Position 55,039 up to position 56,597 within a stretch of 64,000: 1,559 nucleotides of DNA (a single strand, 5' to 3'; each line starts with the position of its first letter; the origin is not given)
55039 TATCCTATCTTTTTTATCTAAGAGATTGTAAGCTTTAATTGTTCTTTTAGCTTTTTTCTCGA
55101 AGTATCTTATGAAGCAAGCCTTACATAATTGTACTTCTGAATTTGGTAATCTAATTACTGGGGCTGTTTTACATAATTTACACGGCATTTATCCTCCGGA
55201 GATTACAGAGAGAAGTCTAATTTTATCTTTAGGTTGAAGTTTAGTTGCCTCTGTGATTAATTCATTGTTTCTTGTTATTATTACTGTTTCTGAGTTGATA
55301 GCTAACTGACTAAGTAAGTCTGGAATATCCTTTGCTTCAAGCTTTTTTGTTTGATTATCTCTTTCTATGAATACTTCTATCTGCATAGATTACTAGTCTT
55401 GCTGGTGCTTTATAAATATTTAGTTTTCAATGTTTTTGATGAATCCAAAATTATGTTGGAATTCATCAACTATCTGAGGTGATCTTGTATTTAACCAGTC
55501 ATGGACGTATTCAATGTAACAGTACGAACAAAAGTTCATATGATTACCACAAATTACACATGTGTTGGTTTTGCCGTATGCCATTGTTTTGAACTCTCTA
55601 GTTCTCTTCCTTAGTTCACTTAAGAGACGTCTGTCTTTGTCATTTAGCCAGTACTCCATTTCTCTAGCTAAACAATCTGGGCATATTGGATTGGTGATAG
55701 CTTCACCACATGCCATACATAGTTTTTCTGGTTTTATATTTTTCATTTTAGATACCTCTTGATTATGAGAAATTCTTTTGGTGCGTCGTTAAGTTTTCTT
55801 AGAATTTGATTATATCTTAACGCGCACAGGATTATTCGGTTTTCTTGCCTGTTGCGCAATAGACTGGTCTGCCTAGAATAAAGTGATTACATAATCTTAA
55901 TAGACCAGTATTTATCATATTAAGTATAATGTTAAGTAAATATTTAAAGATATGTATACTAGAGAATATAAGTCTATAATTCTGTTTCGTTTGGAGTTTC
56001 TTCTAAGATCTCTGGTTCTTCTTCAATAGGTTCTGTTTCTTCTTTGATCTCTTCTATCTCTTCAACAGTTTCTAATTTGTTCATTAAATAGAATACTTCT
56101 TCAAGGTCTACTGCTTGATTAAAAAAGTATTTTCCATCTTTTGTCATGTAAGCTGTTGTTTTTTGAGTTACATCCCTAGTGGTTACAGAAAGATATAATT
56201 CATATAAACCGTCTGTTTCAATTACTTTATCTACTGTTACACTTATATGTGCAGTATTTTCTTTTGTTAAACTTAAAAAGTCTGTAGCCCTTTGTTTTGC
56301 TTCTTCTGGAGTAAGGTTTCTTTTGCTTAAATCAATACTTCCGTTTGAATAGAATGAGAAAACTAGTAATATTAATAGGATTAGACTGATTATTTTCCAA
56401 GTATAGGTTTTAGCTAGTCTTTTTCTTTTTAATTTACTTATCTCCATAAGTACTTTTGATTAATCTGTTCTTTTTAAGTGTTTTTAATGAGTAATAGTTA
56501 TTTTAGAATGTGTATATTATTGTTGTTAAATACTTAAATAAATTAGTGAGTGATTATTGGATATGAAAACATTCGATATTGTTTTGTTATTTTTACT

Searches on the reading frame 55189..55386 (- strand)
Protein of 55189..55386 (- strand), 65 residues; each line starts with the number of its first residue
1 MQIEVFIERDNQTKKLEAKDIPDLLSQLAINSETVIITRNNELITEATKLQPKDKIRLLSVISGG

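Call 3: search_protein_families(library=pfam, proteins=[window:55189-55386:-], max_evalue=0.1)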
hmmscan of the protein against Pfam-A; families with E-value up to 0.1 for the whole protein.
window:55189-55386:- (65 aa): 2 families
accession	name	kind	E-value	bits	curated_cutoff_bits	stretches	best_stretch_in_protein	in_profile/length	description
PF02597.26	ThiS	-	7.9e-08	33.2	22.5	1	12-65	15-76/76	ThiS family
PF05171.18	HemS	-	0.053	13.9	24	1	8-48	11-50/128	Haemin-degrading HemS.ChuX domain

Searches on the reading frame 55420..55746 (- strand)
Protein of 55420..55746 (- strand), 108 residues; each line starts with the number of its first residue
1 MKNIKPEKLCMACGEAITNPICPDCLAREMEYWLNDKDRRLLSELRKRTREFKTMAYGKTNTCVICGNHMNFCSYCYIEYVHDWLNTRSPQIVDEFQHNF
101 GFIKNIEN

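Call 3: search_protein_families(library=pfam, proteins=[window:55420-55746:-], max_evalue=0.1)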
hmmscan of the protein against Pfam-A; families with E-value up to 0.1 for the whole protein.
window:55420-55746:- (108 aa): 6 families
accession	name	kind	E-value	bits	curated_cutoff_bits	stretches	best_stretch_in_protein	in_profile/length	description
PF14260.11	zf-C4pol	-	0.00027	21.6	28.9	1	10-49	1-38/70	C4-type zinc-finger of DNA polymerase delta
PF12773.13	DZR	-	0.00098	19.7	27.3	1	7-27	12-32/45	Double zinc ribbon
PF14319.11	Zn_Tnp_IS91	-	0.0037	17.7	26.3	0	19-43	56-80/90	Transposase zinc-binding domain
PF18912.6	DZR_2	-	0.011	15.9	27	0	8-27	9-29/56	Double zinc ribbon domain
PF04981.18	NMD3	-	0.02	14.9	24.9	1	10-32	1-26/243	NMD3 family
PF06906.16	DUF1272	-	0.032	14.8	25.3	0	10-25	32-47/57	Protein of unknown function (DUF1272)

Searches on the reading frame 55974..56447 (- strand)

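Call 3: search_protein_families(library=pfam, proteins=[window:55974-56447:-], max_evalue=0.1)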
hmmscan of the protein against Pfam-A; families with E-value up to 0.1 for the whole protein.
window:55974-56447:- (157 aa): 1 family
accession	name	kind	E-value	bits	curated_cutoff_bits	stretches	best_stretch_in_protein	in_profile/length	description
PF10411.14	DsbC_N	-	0.077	13.1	25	0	79-109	32-55/70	Disulfide bond isomerase protein N-terminal domain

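Call 4: search_protein_families(library=ncbifam, proteins=[window:55974-56447:-], max_evalue=0.1)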
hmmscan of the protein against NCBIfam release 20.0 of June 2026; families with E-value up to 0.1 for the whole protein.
window:55974-56447:- (157 aa): 1 family
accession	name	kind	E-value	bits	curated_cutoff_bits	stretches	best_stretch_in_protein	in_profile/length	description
NF045978.1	ComEA_MAG0490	equivalog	0.022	14.5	98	0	18-96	2-69/162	MAG0490 family ComEA-like DNA-binding protein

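Call 51: search_protein_families(library=padloc, proteins=[window:55974-56447:-], max_evalue=0.01)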
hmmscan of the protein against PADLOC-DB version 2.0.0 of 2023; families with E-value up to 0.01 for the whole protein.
window:55974-56447:- (157 aa): 0 families
